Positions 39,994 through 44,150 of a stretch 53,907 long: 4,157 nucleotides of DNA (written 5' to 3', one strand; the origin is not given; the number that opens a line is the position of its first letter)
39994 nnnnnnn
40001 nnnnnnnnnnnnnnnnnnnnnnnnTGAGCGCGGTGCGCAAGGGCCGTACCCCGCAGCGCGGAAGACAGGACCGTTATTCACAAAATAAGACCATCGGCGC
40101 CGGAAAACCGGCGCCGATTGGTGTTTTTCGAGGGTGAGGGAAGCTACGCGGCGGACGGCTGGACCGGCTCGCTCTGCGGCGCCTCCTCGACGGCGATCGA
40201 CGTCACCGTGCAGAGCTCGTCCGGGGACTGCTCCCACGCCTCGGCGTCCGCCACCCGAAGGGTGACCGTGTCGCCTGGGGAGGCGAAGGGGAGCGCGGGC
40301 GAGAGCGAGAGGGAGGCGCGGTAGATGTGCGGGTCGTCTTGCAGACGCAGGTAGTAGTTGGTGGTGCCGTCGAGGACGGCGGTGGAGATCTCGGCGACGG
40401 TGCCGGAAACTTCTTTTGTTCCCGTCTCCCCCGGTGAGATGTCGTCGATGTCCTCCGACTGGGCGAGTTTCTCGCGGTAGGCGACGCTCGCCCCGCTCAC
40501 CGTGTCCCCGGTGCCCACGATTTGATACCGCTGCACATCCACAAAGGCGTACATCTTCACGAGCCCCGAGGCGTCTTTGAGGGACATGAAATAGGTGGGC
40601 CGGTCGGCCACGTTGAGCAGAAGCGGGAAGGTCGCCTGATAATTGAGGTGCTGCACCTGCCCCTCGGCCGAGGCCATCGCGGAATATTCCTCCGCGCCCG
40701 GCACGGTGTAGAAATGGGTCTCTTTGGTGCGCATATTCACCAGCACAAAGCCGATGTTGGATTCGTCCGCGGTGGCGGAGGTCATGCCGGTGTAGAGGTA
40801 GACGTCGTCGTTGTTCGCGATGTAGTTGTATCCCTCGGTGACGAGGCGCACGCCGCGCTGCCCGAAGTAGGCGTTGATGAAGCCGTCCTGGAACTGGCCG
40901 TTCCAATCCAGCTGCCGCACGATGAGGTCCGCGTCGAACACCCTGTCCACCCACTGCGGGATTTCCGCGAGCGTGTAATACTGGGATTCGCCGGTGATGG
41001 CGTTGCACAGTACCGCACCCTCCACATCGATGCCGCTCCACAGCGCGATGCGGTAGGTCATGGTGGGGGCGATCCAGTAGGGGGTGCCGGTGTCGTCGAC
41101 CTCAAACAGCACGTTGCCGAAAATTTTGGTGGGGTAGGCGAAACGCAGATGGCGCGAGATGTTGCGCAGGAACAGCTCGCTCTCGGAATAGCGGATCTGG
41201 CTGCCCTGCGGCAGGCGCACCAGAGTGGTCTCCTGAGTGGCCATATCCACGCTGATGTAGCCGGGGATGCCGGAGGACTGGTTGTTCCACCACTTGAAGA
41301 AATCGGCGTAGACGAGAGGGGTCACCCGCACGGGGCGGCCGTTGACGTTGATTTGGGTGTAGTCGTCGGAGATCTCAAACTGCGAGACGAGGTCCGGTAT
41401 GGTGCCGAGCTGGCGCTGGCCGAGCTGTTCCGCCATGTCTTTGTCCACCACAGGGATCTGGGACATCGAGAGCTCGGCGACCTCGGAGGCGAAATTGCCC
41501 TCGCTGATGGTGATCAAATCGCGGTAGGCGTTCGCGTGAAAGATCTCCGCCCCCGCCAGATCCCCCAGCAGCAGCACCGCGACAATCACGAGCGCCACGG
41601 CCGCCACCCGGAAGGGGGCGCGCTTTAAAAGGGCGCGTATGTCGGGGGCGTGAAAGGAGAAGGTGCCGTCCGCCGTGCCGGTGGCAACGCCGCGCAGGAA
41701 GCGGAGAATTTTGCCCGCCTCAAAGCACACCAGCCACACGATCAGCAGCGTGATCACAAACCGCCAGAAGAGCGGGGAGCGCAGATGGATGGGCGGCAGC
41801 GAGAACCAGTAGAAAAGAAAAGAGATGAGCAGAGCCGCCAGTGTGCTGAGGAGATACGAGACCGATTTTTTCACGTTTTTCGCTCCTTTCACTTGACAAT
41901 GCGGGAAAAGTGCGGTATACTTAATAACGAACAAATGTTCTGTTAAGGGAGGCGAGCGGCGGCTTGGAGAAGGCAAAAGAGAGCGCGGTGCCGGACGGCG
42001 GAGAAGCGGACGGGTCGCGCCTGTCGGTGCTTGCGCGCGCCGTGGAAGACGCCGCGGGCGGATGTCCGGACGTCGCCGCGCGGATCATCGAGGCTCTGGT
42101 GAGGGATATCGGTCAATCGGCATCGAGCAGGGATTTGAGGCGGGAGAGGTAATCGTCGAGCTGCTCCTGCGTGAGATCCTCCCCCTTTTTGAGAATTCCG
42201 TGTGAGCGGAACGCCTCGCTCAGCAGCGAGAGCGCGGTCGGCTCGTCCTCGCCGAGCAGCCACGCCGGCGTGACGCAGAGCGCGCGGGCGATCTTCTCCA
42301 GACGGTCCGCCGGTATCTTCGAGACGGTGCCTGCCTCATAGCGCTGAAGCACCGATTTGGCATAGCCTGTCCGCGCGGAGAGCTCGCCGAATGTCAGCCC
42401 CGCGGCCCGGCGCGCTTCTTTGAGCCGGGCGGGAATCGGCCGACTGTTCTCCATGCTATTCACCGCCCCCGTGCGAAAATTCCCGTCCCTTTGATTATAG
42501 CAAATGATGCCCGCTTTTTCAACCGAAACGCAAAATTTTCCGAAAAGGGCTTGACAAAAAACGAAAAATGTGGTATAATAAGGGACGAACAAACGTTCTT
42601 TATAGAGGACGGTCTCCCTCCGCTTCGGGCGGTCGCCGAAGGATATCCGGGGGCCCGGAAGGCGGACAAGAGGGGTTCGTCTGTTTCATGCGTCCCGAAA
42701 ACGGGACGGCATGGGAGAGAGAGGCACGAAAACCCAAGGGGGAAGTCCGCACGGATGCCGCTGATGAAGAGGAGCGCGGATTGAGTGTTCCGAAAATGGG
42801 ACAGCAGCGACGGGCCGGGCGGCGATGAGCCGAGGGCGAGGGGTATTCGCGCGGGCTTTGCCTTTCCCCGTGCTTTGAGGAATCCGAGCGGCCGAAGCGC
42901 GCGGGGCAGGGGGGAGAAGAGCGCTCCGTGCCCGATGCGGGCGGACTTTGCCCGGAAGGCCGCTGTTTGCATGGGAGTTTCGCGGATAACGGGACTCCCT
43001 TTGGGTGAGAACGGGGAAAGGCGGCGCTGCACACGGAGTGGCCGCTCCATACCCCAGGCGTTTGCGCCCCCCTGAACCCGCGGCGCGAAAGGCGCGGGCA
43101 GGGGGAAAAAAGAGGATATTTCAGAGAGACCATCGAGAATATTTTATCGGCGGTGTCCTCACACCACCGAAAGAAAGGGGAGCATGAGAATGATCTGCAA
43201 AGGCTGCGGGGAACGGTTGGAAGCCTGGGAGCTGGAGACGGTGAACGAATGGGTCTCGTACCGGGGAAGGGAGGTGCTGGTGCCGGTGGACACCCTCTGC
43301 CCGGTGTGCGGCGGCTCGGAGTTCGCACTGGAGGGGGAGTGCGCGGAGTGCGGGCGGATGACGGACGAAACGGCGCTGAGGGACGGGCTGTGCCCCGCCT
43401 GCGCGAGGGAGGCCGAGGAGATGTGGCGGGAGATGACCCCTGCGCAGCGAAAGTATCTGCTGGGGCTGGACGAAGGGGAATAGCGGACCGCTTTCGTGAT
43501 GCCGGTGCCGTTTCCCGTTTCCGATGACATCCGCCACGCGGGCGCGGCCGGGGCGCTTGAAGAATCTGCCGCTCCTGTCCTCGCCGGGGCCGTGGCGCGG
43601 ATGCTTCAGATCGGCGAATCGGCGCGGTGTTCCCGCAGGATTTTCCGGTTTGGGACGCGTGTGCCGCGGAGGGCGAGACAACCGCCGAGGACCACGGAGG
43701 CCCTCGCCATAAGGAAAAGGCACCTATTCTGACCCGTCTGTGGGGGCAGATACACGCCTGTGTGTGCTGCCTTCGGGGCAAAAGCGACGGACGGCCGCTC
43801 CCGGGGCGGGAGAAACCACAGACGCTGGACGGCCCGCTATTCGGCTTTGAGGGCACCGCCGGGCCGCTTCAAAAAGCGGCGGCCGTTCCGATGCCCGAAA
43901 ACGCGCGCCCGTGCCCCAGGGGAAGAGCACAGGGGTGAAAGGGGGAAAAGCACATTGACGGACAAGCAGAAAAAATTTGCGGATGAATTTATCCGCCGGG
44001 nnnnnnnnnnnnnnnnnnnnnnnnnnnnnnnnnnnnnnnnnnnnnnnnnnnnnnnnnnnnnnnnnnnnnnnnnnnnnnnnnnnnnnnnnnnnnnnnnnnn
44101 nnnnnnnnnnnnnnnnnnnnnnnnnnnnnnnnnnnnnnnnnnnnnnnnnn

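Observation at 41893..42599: Twin paralogous promoters, each with a LexA (Cheo) box in the same position, bracketing a protease-less XRE repressor gene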

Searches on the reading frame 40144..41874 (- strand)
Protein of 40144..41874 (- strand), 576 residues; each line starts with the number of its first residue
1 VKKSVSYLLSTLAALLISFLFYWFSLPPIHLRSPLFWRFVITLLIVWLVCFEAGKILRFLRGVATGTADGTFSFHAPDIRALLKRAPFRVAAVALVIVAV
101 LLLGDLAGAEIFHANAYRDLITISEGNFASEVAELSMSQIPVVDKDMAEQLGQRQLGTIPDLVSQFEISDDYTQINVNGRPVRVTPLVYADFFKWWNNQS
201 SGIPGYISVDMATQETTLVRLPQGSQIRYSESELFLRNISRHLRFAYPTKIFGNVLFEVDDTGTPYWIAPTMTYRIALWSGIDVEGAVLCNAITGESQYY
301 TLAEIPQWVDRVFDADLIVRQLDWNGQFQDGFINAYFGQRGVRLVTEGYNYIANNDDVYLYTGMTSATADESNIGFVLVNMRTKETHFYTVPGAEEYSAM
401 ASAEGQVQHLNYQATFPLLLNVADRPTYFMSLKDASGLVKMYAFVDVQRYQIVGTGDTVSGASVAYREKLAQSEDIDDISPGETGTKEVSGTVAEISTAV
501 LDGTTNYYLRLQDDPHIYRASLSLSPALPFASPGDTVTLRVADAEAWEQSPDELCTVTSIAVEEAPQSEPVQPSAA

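Call 8: search_protein_families(library=pfam, proteins=[window:40144-41874:-], max_evalue=0.01)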
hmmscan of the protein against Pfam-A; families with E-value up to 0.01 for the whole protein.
window:40144-41874:- (576 aa): 0 families

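Call 10: search_protein_families(library=phrogs, proteins=[window:40144-41874:-], max_evalue=0.01)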
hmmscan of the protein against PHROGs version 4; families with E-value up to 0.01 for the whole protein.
window:40144-41874:- (576 aa): 0 families

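Call 58: search_solved_structures(query=window:40144-41874:-, max_evalue=0.1)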
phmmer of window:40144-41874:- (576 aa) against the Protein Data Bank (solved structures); distinct sequences matched with E-value up to 0.1: 0.
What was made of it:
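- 40144..41874 (-): mem576: 576-aa membrane protein gene lying divergent from P1. It is co-directional with xre and downstream of it, and it is a conserved neighbour of the island. No Pfam, PHROG or PDB hit (calls 8, 10, 58).
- Tried and rejected: No family or structure match was found (calls 8, 10, 58).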

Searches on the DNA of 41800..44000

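Call 37: search_rna_families(source=window, start=41800, end=44000, threshold=evalue, max_evalue=1)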
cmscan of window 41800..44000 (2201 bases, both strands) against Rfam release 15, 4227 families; matches with E-value up to 1: 0.
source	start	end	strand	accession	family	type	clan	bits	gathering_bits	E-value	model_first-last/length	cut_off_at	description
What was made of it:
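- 42600..43183 (+): Non-coding, G+C-rich, structured leader between P2 and the first gene. It contains two near-identical hairpins, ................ (42692) and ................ (42787). No Rfam match (call 37).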

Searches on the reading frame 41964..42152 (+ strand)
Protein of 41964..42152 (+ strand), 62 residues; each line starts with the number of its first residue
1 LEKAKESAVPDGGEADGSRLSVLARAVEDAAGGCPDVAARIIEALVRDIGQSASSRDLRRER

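Call 8: search_protein_families(library=pfam, proteins=[window:41964-42152:+], max_evalue=0.01)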
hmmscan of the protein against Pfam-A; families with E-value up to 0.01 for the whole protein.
window:41964-42152:+ (62 aa): 0 families

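Call 10: search_protein_families(library=phrogs, proteins=[window:41964-42152:+], max_evalue=0.01)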
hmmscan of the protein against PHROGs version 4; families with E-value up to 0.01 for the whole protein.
window:41964-42152:+ (62 aa): 0 families

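Call 49: search_protein_representatives(protein=window:41964-42149:+)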
Query: 62 residues. Proteins with E-value up to 0.001 (for the whole library): 4; up to 1e-10: 0; up to 1e-30: 0. The best 4 are listed.
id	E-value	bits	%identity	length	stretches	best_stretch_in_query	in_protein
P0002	2.8e-10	55.6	48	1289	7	8-35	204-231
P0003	9.1e-07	44.6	43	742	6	24-60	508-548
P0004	2.0e-05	40.5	34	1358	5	5-61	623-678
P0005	2.0e-05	40.4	36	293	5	18-58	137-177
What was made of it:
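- Closest known: LexA-controlled antirepressors: coliphage 186 Tum and the Gifsy phage antirepressors. Different: orf62 has no similarity to Tum or to any other protein (call 49).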
